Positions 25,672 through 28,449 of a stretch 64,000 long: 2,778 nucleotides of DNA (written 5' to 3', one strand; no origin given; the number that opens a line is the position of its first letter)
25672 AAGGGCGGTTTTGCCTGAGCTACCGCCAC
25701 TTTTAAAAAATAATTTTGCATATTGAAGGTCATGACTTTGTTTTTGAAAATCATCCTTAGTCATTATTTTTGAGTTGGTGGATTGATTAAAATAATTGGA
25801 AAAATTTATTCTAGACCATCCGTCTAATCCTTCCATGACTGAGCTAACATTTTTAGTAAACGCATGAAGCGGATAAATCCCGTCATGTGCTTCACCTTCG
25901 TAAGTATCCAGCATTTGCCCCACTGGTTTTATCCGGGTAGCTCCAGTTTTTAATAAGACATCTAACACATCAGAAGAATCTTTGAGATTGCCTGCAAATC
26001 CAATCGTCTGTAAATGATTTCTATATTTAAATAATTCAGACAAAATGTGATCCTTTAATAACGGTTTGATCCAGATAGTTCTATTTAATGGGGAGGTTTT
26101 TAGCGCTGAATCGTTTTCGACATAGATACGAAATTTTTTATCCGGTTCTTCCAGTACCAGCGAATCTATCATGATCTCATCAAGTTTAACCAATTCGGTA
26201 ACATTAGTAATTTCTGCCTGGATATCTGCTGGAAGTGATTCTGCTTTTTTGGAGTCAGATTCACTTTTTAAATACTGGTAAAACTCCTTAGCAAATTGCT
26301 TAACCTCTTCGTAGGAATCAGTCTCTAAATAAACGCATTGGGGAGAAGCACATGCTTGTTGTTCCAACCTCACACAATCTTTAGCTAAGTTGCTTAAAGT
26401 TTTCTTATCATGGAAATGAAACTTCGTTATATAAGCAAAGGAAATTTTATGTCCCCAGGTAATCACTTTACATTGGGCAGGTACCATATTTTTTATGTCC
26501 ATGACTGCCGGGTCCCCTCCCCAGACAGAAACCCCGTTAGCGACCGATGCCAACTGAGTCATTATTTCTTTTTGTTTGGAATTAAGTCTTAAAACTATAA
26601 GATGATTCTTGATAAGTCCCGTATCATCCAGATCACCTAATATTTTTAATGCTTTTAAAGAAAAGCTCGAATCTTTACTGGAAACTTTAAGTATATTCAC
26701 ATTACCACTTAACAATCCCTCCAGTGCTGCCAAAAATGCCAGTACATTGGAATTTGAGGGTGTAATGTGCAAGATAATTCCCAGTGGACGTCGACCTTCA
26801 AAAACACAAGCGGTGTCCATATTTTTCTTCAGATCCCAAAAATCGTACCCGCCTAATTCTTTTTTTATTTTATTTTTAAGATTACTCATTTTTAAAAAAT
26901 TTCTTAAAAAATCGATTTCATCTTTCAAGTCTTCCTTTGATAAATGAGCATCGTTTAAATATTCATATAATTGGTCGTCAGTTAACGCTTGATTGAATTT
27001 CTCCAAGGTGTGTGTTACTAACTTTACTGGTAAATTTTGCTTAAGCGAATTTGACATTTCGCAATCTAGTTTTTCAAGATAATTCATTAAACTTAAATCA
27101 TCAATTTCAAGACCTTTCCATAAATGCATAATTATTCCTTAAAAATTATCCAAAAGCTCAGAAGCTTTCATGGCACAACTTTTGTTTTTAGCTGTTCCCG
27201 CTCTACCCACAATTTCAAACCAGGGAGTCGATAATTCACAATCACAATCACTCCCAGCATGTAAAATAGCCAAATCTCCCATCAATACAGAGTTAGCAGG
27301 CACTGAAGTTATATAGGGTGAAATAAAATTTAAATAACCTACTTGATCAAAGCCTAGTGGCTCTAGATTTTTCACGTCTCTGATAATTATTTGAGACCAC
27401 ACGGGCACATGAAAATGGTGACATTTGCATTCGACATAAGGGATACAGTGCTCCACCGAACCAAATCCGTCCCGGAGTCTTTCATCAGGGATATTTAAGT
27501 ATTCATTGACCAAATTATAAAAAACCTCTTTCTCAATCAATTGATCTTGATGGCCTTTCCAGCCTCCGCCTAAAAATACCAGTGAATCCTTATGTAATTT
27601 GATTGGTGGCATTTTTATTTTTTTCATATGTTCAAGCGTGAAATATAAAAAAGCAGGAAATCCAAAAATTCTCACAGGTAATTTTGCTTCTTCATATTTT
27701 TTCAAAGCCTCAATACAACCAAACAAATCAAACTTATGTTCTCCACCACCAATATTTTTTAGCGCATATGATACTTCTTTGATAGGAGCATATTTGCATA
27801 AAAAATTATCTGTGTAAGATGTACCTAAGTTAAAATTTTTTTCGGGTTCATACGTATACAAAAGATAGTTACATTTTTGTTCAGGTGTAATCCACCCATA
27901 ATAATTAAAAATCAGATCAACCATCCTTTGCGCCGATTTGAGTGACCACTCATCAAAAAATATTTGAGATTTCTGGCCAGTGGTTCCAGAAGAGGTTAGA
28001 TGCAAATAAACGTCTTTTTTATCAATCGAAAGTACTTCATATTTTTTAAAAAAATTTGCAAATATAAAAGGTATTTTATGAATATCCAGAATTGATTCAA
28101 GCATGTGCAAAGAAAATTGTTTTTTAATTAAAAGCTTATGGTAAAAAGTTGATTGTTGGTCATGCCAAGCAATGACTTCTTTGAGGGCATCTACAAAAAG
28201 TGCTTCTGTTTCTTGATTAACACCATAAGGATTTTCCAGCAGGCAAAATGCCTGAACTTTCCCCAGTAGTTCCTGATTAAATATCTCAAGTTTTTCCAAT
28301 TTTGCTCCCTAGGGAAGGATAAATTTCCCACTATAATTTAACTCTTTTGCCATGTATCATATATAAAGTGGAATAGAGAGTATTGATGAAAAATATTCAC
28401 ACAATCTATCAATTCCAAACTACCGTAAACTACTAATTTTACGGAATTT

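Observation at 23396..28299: Orphan LuxE/LuxC-like acyl activation and reduction operon with three adenylate-forming modules and no luciferase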

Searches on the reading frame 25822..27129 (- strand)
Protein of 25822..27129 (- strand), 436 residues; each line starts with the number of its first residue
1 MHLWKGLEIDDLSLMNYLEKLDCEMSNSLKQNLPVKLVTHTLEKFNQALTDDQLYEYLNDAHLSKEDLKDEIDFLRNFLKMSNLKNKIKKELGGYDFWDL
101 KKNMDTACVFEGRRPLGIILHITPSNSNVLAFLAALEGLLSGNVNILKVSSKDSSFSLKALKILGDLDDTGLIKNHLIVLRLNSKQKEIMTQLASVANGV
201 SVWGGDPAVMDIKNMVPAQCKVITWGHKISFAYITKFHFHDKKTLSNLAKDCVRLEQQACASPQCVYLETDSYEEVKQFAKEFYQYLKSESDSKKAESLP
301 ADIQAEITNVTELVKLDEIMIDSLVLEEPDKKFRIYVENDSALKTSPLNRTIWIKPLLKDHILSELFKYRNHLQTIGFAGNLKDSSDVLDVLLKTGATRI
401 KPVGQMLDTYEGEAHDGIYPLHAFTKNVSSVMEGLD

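Call 50: search_solved_structures(query=window:25822-27129:-, max_evalue=0.001, show_alignments=1)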
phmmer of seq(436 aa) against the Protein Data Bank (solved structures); distinct sequences matched with E-value up to 0.001: 1.
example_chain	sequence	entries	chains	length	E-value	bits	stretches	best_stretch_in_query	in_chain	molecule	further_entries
7xc6_A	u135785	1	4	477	4.5e-10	41.9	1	65-429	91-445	Long-chain acyl-protein thioester reductase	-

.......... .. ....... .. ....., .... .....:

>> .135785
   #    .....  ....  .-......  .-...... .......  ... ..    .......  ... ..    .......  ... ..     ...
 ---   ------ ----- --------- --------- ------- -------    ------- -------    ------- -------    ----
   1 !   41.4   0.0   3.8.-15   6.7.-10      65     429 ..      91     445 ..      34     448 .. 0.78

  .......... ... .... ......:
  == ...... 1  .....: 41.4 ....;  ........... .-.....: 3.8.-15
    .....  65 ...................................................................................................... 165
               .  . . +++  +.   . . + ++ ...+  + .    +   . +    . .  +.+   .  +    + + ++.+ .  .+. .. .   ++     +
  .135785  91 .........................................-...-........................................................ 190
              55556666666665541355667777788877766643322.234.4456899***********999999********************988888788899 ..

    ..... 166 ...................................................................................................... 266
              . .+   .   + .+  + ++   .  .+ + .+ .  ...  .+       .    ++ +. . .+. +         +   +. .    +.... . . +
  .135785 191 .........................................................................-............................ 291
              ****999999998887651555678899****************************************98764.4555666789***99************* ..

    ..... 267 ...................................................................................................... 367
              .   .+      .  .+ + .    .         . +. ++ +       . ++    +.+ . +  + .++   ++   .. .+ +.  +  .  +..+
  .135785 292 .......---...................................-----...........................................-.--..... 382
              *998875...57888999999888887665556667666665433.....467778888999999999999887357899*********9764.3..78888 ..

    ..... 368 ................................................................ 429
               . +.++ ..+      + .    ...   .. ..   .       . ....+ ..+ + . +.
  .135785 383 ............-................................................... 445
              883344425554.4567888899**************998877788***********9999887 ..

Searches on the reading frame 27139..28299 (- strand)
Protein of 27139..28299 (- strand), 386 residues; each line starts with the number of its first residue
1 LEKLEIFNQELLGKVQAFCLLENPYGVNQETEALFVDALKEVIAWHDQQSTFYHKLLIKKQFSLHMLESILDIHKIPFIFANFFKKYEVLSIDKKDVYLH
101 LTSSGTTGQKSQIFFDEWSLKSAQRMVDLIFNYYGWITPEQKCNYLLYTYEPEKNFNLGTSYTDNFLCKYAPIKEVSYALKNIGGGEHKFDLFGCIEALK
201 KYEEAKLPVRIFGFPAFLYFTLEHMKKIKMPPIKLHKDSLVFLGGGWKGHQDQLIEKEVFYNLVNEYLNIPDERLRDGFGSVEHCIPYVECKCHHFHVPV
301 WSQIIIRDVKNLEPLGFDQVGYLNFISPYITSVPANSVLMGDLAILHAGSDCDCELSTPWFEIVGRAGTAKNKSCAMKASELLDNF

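Call 4: search_protein_families(library=pfam, proteins=[window:27139-28299:-], max_evalue=0.01)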
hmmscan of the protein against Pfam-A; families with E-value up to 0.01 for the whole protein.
window:27139-28299:- (386 aa): 1 family
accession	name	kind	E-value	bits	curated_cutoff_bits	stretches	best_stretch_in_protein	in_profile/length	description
PF04443.18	LuxE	-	4.5e-34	118.4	24.9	1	8-381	8-388/391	Acyl-protein synthetase, LuxE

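Call 5: search_protein_families(library=ncbifam, proteins=[window:27139-28299:-], max_evalue=0.01)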
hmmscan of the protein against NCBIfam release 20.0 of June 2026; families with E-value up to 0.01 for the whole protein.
window:27139-28299:- (386 aa): 5 families
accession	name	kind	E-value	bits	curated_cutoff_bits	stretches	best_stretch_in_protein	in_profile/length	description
NF052244.1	LCFA_lig_LuxE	equivalog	2.2e-30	105.8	550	1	29-382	27-365/367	long-chain-fatty-acid--protein ligase LuxE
NF045666.1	DVU1553_fam_AMP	equivalog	4.6e-08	32.5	300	1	29-122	21-116/331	DVU_1553 family AMP-dependent CoA ligase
NF053551.1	FlxY_rubin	equivalog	1e-07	31.1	520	1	33-117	11-97/424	flexirubin biosynthesis putative acyl-CoA ligase FlxY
NF041878.1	paak_haloarch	equivalog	0.0011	17.6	700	1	32-116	14-101/427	phenylacetate--CoA ligase PaaK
TIGR03335.1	F390_ftsA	equivalog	0.0033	16.2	458.7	1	29-118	12-108/445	coenzyme F390 synthetase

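Call 24: search_solved_structures(query=window:27139-28299:-, max_evalue=0.01)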
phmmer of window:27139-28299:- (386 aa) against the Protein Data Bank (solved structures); distinct sequences matched with E-value up to 0.01: 1.
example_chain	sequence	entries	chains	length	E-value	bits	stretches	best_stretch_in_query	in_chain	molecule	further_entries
7xc6_E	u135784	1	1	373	5.1e-21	78.1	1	68-380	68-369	LuxE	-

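Call 49: search_solved_structures(query=window:27139-28299:-, max_evalue=0.001, show_alignments=1)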
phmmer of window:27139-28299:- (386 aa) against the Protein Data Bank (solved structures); distinct sequences matched with E-value up to 0.001: 1.
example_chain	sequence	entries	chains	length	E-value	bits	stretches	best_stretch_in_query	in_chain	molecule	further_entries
7xc6_E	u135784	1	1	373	5.1e-21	78.1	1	68-380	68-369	LuxE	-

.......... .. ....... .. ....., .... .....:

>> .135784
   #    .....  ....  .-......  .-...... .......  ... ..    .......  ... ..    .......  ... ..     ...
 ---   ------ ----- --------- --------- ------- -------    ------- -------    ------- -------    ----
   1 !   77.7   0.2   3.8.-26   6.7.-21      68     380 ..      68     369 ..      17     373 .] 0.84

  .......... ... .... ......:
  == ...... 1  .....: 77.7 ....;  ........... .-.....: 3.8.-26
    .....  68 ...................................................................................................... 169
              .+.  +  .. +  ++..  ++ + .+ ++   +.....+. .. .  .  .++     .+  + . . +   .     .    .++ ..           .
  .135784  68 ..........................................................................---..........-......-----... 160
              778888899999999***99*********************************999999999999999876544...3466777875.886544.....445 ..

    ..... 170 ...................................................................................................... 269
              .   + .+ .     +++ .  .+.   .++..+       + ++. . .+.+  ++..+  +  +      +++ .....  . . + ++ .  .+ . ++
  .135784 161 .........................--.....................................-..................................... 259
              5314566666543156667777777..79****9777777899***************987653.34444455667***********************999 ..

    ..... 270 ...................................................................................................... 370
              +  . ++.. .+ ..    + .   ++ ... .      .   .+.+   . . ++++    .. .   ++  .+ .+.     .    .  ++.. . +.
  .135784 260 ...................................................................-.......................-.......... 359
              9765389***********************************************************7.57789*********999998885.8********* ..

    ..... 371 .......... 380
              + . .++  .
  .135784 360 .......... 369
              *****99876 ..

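Call 53: search_protein_families(library=padloc, proteins=[window:27139-28299:-], max_evalue=0.01)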
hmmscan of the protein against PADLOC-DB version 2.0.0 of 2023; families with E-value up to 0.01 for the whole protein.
window:27139-28299:- (386 aa): 0 families
